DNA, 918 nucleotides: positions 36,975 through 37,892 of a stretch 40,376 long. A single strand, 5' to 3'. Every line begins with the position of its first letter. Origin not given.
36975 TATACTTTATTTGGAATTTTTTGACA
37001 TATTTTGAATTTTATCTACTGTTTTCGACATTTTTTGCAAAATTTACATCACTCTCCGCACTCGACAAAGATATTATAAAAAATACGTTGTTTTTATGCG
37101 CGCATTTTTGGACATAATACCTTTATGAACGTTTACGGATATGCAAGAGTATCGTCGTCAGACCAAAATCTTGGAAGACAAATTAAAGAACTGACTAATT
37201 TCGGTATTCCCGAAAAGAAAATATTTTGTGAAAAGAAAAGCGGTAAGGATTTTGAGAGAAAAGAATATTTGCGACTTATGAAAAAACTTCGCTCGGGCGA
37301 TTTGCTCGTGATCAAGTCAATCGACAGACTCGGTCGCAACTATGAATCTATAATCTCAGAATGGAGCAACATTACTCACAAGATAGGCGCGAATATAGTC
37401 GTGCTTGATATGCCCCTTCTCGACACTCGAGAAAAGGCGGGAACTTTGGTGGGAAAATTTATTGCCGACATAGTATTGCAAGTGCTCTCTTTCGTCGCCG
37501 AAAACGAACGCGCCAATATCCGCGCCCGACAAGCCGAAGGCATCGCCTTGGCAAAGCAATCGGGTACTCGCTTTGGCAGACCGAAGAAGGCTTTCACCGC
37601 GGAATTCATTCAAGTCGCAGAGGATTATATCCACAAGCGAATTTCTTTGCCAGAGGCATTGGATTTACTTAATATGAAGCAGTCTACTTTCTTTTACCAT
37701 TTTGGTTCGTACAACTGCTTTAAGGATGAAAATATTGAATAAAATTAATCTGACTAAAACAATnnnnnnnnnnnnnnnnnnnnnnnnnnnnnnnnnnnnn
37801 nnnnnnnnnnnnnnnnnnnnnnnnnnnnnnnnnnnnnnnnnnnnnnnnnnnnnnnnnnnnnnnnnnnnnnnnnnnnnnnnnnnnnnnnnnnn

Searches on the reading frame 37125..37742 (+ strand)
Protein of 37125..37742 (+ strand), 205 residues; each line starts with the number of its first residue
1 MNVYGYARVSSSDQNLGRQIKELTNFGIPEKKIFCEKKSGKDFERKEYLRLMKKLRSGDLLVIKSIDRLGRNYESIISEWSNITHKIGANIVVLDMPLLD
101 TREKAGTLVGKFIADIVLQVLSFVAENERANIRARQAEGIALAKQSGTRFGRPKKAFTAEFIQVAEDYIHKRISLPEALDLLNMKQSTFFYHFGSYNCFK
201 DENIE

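Call 6: search_protein_families(library=pfam, proteins=[window:37125-37742:+])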
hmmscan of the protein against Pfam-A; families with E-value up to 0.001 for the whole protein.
window:37125-37742:+ (205 aa): 1 family
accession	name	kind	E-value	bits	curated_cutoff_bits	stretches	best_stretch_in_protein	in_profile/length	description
PF00239.26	Resolvase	-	9.8e-29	100.8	23.3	1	3-148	1-144/145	Resolvase, N terminal domain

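Call 10: find_encoding_contigs(protein=window:37125-37742:+, flank=3000, max_places=10)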
Protein window:37125-37742:+ (205 aa): 3 contigs read that carry it; 2 places shown.
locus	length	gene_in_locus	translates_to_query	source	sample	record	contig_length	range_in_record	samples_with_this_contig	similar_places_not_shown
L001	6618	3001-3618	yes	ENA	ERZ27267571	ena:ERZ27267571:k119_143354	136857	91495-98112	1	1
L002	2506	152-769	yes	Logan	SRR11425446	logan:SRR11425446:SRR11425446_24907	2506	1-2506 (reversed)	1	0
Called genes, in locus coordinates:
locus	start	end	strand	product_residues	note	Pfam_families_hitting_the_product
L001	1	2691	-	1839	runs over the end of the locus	-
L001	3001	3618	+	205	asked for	PF00239:Resolvase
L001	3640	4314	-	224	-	PF03167:UDG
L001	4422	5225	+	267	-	PF02811:PHP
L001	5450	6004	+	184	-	PF14278:TetR_C_8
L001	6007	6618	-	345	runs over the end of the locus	PF10974:DUF2804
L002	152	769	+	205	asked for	PF00239:Resolvase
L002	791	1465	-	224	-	PF03167:UDG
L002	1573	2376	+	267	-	PF02811:PHP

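Call 12: find_homologous_proteins(query=window:37125-37742:+, max_evalue=1e-20)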
Query window:37125-37742:+ (205 aa): 7998 proteins with E <= 1e-20 among 8000 candidates; the best 120 are listed.
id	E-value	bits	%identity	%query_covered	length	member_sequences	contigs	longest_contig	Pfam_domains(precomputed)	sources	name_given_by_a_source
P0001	1.2e-118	412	92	100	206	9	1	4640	PF00239.27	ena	-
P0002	2.4e-104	365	83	100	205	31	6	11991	PF00239.27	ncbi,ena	-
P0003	3.1e-102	358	81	99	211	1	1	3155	PF00239.27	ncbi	-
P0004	8.5e-102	357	81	99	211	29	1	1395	PF00239.27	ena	-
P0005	1.4e-101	356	82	97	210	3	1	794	PF00239.27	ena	-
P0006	8.5e-100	350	80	99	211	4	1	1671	PF00239.27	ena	-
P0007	1.1e-99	350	80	99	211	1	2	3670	PF00239.27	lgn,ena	-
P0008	3.5e-98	345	89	86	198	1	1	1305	PF00239.27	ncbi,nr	ncbi:MAG: recombinase family protein [Clostridia bacterium]|nr:recombinase family protein [Clostridi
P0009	2.3e-97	342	78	99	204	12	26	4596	PF00239.27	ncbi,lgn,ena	-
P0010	2.5e-89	316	76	93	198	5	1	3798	PF00239.27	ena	-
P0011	4.2e-85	302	72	95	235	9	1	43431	PF00239.27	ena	-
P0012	1.5e-84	301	72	93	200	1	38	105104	PF00239.27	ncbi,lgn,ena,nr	ncbi:MAG: recombinase family protein [Clostridia bacterium]|nr:recombinase family protein [Clostridi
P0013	8.8e-84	298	70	95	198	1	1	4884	PF00239.27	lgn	-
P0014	5.9e-83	295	72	93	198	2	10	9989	PF00239.27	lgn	-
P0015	6.5e-83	295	71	95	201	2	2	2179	PF00239.27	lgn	-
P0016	9.1e-83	295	72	93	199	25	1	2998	PF00239.27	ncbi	-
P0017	1.1e-82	294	70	93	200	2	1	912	PF00239.27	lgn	-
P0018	1.7e-82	294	70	93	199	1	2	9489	PF00239.27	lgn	-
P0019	2.6e-82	293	70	94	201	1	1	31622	PF00239.27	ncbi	-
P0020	4.2e-82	293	70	93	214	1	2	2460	PF00239.27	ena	-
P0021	4.3e-82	293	69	93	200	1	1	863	PF00239.27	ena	-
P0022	7.7e-82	292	69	93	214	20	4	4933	PF00239.27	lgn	-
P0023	1.0e-81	291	68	94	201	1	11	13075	PF00239.27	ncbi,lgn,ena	-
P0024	1.2e-81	291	72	94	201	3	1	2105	PF00239.27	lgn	-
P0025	1.5e-81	291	69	94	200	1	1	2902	PF00239.27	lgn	-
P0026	1.8e-81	291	70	93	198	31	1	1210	PF00239.27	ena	-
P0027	2.0e-81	290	71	94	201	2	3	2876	PF00239.27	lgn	-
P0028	2.3e-81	290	69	94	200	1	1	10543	PF00239.27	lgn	-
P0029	2.6e-81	290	68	94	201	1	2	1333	PF00239.27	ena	-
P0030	2.7e-81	290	69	94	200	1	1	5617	PF00239.27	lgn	-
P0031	2.9e-81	290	69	94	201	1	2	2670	PF00239.27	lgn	-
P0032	3.8e-81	289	69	95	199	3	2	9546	PF00239.27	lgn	-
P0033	3.9e-81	289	70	94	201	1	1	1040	PF00239.27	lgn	-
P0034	4.7e-81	289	69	93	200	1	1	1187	PF00239.27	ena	-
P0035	5.1e-81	289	68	94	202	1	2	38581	PF00239.27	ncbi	-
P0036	6.4e-81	289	68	94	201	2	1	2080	PF00239.27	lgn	-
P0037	7.3e-81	289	68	94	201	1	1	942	PF00239.27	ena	-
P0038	1.2e-80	288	70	94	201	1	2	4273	PF00239.27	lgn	-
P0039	1.9e-80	287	70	93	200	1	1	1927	PF00239.27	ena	-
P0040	1.9e-80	287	68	94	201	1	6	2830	PF00239.27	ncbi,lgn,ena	-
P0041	1.9e-80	287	67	98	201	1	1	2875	PF00239.27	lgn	-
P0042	2.0e-80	287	70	94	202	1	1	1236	PF00239.27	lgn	-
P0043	2.1e-80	287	68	94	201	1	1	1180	PF00239.27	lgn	-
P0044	2.7e-80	287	68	94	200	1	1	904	PF00239.27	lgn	-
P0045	3.4e-80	286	69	94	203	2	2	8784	PF00239.27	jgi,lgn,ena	-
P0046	3.6e-80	286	67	94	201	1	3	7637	PF00239.27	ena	-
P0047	4.0e-80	286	68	94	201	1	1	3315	PF00239.27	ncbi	-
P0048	4.1e-80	286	71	93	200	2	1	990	PF00239.27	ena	-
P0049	4.9e-80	286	68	93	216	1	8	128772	PF00239.27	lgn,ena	-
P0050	6.3e-80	286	68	94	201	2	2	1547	PF00239.27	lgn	-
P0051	6.4e-80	285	68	94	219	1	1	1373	PF00239.27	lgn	-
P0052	6.5e-80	285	67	96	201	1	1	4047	PF00239.27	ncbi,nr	ncbi:MAG: recombinase family protein [Clostridia bacterium]|nr:recombinase family protein [Clostridi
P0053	7.1e-80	285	68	94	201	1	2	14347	PF00239.27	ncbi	-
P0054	7.3e-80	285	69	94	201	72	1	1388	PF00239.27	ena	-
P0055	8.6e-80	285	69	94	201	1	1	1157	PF00239.27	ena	-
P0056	1.2e-79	285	69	94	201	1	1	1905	PF00239.27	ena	-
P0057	1.4e-79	284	70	94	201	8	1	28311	PF00239.27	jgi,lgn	-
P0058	1.4e-79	284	68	94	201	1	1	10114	PF00239.27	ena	-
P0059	1.4e-79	284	68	94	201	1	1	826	PF00239.27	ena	-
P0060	1.4e-79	284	68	94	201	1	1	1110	PF00239.27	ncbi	-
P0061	1.5e-79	284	69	93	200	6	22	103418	PF00239.27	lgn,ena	-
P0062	1.9e-79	284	67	94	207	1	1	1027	PF00239.27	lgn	-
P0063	2.1e-79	284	69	94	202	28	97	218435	PF00239.27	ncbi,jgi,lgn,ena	jgi:DNA invertase Pin-like site-specific DNA recombinase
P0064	2.2e-79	284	66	94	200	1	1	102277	PF00239.27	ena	-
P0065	2.2e-79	284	68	94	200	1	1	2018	PF00239.27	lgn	-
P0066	2.3e-79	284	68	93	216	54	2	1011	PF00239.27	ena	-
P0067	3.1e-79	283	67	94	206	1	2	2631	PF00239.27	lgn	-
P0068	3.2e-79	283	69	94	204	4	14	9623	PF00239.27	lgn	-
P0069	3.5e-79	283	71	90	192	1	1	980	PF00239.27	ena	-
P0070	3.7e-79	283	66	98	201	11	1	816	PF00239.27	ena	-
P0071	4.1e-79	283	70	93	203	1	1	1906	PF00239.27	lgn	-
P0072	4.7e-79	283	69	95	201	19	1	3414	PF00239.27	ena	-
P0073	4.8e-79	283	69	94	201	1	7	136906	PF00239.27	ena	-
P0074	4.8e-79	283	70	93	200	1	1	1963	PF00239.27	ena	-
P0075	5.0e-79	283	71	94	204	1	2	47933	PF00239.27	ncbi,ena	-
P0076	5.2e-79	283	68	94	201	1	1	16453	PF00239.27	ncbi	-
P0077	5.6e-79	282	67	94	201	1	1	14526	PF00239.27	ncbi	-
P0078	5.6e-79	282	68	94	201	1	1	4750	PF00239.27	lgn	-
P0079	6.4e-79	282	65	97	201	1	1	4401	PF00239.27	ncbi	-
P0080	6.6e-79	282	69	94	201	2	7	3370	PF00239.27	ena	-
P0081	7.9e-79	282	69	94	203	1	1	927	PF00239.27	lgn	-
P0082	9.2e-79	282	69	98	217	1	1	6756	PF00239.27,PF03683.20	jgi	-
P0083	9.3e-79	282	71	94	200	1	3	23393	PF00239.27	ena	-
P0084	9.6e-79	282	68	97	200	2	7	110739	PF00239.27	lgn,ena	-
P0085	1.0e-78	282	68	94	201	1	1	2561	PF00239.27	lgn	-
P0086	1.3e-78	281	68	94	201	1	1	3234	PF00239.27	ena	-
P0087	1.4e-78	281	68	94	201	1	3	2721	PF00239.27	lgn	-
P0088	1.5e-78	281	68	94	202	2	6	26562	PF00239.27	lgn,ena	-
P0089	1.5e-78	281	67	94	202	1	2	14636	PF00239.27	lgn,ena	-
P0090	1.5e-78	281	66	94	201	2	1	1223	PF00239.27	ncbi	-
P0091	1.6e-78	281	66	94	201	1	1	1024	PF00239.27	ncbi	-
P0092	1.8e-78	281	68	94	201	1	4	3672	PF00239.27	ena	-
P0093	2.1e-78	281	66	94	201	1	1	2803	PF00239.27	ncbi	-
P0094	2.1e-78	281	66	94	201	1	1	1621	PF00239.27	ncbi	-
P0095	2.6e-78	280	69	93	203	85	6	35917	PF00239.27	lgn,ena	-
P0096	2.7e-78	280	67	93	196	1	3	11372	PF00239.27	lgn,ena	-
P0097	3.2e-78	280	68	94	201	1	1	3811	PF00239.27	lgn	-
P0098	3.5e-78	280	66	97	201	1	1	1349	PF00239.27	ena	-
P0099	3.5e-78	280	68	94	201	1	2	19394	PF00239.27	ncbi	-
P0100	3.7e-78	280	70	94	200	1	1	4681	PF00239.27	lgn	-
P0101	3.8e-78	280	68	94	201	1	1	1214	PF00239.27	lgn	-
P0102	4.5e-78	279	69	93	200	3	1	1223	PF00239.27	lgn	-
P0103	4.6e-78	279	68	94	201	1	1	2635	PF00239.27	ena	-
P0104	4.8e-78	279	70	94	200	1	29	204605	PF00239.27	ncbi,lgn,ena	-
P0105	4.8e-78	279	67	94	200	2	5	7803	PF00239.27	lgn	-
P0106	4.8e-78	279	67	94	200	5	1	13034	PF00239.27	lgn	-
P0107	4.8e-78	279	70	94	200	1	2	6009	PF00239.27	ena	-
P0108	4.8e-78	279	68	94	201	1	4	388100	PF00239.27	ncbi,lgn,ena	-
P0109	5.8e-78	279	69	93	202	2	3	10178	PF00239.27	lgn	-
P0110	5.9e-78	279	65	98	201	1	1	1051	PF00239.27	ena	-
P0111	6.0e-78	279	66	94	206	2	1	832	PF00239.27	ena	-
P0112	6.3e-78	279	67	94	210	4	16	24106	PF00239.27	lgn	-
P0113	6.7e-78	279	70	92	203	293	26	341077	PF00239.27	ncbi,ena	-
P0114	6.7e-78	279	67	94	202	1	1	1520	PF00239.27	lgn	-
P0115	6.9e-78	279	64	100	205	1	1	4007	PF00239.27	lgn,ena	-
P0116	7.0e-78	279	66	96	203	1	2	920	PF00239.27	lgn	-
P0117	7.2e-78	279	67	94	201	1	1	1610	PF00239.27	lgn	-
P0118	7.5e-78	279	64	100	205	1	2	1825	PF00239.27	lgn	-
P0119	7.6e-78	279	67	94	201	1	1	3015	PF00239.27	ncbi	-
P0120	7.8e-78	279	68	94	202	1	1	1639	PF00239.27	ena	-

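Call 13: find_encoding_contigs(protein=P0001, flank=3000, max_places=10)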
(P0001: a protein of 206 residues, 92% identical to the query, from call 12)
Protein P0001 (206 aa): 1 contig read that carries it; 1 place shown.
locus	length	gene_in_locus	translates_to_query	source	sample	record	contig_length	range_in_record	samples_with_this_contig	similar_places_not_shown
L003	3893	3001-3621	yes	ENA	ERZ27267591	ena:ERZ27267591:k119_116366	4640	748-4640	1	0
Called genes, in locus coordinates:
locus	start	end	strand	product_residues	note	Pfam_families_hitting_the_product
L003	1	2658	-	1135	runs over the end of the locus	?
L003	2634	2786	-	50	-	-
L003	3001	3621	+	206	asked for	PF00239:Resolvase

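Call 14: find_encoding_contigs(protein=P0002, flank=3000, max_places=10)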
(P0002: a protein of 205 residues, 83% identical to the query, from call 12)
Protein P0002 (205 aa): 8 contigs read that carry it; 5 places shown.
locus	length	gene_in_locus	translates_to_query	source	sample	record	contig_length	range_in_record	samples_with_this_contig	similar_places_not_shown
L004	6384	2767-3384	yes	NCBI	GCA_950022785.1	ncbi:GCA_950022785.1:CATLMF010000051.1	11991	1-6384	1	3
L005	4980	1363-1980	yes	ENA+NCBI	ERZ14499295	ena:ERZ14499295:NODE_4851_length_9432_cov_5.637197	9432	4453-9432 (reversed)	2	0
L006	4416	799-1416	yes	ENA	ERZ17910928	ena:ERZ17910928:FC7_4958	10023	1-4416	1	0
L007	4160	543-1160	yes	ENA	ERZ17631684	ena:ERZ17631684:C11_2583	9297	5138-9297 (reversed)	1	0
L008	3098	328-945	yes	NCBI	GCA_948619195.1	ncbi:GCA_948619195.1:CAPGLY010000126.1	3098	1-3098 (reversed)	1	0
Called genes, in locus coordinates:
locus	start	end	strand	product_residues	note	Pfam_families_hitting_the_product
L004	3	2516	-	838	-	?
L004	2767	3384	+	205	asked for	PF00239:Resolvase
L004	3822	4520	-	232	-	PF03167:UDG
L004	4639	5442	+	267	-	PF02811:PHP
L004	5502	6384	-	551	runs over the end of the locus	PF00501:AMP-binding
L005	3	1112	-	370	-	?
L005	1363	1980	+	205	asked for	PF00239:Resolvase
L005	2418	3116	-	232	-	PF03167:UDG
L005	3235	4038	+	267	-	PF02811:PHP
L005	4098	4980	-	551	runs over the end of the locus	PF00501:AMP-binding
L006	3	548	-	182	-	?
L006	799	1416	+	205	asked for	PF00239:Resolvase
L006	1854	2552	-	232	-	PF03167:UDG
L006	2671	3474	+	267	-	PF02811:PHP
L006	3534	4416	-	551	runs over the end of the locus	PF00501:AMP-binding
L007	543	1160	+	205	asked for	PF00239:Resolvase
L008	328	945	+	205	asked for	PF00239:Resolvase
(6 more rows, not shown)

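Call 15: find_encoding_contigs(protein=P0009, flank=3000, max_places=10)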
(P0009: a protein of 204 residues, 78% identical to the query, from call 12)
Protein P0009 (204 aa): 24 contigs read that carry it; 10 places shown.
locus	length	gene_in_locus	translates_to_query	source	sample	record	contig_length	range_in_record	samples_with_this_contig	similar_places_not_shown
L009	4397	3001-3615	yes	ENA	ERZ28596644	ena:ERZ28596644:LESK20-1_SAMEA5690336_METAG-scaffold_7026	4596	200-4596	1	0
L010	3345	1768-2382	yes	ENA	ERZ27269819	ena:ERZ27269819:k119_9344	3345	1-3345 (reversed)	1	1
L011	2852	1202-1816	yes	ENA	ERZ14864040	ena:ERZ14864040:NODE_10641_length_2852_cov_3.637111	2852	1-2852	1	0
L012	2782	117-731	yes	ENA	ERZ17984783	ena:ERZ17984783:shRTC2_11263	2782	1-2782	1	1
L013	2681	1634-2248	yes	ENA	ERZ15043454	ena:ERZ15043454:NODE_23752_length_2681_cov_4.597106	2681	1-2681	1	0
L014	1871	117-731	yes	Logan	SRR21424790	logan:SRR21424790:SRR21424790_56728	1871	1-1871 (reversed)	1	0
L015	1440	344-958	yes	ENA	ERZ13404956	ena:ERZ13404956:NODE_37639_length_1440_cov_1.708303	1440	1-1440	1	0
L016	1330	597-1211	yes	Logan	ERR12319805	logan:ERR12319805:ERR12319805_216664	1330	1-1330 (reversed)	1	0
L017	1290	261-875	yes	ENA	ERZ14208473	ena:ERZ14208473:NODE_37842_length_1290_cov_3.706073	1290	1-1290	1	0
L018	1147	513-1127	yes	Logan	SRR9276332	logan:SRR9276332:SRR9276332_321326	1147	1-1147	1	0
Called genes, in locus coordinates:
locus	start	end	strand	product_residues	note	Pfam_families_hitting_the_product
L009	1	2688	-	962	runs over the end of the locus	?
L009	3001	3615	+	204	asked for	PF00239:Resolvase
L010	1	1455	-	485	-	?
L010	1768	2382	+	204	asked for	PF00239:Resolvase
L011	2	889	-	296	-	?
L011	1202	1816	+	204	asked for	PF00239:Resolvase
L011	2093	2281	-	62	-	-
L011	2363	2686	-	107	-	-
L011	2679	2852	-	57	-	?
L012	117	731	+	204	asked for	PF00239:Resolvase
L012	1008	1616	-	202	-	PF02661:Fic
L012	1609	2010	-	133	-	PF04014:MazE_antitoxin (weak)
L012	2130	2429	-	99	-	-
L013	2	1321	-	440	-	?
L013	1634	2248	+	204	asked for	PF00239:Resolvase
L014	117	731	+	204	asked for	PF00239:Resolvase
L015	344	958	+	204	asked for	PF00239:Resolvase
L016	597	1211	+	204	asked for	PF00239:Resolvase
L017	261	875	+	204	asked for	PF00239:Resolvase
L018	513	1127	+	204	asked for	PF00239:Resolvase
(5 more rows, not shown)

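Call 18: find_encoding_contigs(protein=P0012, flank=3000, max_places=10)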
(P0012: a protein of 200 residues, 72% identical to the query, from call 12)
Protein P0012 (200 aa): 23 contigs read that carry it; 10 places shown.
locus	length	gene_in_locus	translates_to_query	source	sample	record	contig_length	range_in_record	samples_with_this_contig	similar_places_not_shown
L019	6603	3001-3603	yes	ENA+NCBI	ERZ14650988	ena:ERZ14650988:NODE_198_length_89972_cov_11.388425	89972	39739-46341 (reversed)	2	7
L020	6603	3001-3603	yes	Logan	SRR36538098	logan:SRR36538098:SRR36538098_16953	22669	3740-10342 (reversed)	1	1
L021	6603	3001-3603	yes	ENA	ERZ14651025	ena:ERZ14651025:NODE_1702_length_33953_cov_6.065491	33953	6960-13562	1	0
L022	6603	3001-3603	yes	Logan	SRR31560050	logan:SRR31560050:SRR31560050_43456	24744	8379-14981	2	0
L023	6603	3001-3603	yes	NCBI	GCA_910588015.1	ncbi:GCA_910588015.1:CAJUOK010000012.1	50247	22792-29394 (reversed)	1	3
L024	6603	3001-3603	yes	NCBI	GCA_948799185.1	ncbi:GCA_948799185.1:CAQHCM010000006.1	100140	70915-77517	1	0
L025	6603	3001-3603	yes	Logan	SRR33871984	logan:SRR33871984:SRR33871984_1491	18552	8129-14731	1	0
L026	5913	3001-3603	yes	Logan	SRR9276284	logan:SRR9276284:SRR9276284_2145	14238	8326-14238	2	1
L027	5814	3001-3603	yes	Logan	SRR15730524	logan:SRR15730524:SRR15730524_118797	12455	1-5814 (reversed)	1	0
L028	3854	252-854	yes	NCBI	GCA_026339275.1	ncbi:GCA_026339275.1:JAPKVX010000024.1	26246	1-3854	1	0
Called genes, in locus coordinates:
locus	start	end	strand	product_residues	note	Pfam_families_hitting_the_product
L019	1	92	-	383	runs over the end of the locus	PF06925:MGDG_synth, PF04101:Glyco_tran_28_C (weak)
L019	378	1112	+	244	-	PF13484:Fer4_16 (faint), PF12838:Fer4_7 (faint), PF13237:Fer4_10 (faint), PF00037:Fer4 (faint), PF13187:Fer4_9 (weak)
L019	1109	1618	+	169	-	-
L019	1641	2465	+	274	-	PF04994:TfoX_C, PF08668:HDOD (weak), PF01966:HD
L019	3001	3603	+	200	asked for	PF00239:Resolvase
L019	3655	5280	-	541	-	-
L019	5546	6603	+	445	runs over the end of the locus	PF02812:ELFV_dehydrog_N, PF00208:ELFV_dehydrog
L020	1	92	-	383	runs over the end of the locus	PF06925:MGDG_synth, PF04101:Glyco_tran_28_C (weak)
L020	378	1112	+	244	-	PF13237:Fer4_10 (faint), PF12838:Fer4_7 (faint), PF13187:Fer4_9 (weak)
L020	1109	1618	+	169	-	-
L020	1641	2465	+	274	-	PF04994:TfoX_C, PF08668:HDOD (weak), PF01966:HD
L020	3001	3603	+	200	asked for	PF00239:Resolvase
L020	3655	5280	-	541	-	-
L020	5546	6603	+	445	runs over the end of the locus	PF02812:ELFV_dehydrog_N, PF00208:ELFV_dehydrog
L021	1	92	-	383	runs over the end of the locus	PF06925:MGDG_synth, PF04101:Glyco_tran_28_C (weak)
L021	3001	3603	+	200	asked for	PF00239:Resolvase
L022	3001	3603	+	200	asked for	PF00239:Resolvase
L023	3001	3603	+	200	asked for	PF00239:Resolvase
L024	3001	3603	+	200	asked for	PF00239:Resolvase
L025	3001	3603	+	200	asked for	PF00239:Resolvase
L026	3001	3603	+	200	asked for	PF00239:Resolvase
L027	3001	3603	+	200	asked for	PF00239:Resolvase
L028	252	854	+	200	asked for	PF00239:Resolvase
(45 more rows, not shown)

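Call 19: find_encoding_contigs(protein=P0063, flank=3000, max_places=10)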
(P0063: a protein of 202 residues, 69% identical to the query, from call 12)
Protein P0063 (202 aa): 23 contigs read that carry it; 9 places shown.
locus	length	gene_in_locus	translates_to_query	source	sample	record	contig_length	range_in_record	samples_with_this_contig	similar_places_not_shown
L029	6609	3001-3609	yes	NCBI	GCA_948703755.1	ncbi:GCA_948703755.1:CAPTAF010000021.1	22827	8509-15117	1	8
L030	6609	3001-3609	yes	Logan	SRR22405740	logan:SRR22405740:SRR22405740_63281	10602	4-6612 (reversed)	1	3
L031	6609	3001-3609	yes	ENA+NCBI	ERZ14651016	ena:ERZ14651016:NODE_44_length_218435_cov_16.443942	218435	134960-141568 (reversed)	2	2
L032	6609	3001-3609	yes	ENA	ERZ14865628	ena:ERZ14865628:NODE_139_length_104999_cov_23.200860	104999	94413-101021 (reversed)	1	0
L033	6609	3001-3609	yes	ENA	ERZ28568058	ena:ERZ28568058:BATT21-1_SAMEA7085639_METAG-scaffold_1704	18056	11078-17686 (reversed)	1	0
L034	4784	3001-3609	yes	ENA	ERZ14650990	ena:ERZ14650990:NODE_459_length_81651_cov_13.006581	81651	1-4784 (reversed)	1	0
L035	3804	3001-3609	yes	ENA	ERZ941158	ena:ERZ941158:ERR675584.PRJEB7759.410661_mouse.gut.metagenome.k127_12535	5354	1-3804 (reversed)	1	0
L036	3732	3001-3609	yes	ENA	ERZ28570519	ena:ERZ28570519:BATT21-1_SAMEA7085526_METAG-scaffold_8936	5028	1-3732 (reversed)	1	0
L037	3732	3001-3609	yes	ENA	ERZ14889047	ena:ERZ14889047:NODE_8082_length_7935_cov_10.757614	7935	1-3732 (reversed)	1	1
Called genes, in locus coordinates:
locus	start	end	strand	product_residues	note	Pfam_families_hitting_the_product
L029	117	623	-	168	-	-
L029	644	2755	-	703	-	PF02368:Big_2, PF22359:Big-like, PF02368:Big_2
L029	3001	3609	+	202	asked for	PF00239:Resolvase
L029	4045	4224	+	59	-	-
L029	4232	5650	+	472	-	PF13102:Phage_int_SAM_5 (weak), PF00589:Phage_integrase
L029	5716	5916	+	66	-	-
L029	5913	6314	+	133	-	-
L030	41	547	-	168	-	-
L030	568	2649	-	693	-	PF02368:Big_2, PF22359:Big-like (weak), PF02368:Big_2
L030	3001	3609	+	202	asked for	PF00239:Resolvase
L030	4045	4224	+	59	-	-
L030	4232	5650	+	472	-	PF13102:Phage_int_SAM_5 (weak), PF00589:Phage_integrase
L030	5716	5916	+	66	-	-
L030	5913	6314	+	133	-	-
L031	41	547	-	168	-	-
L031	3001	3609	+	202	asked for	PF00239:Resolvase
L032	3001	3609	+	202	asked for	PF00239:Resolvase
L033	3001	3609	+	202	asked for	PF00239:Resolvase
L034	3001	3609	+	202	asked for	PF00239:Resolvase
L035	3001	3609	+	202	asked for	PF00239:Resolvase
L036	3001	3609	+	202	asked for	PF00239:Resolvase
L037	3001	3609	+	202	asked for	PF00239:Resolvase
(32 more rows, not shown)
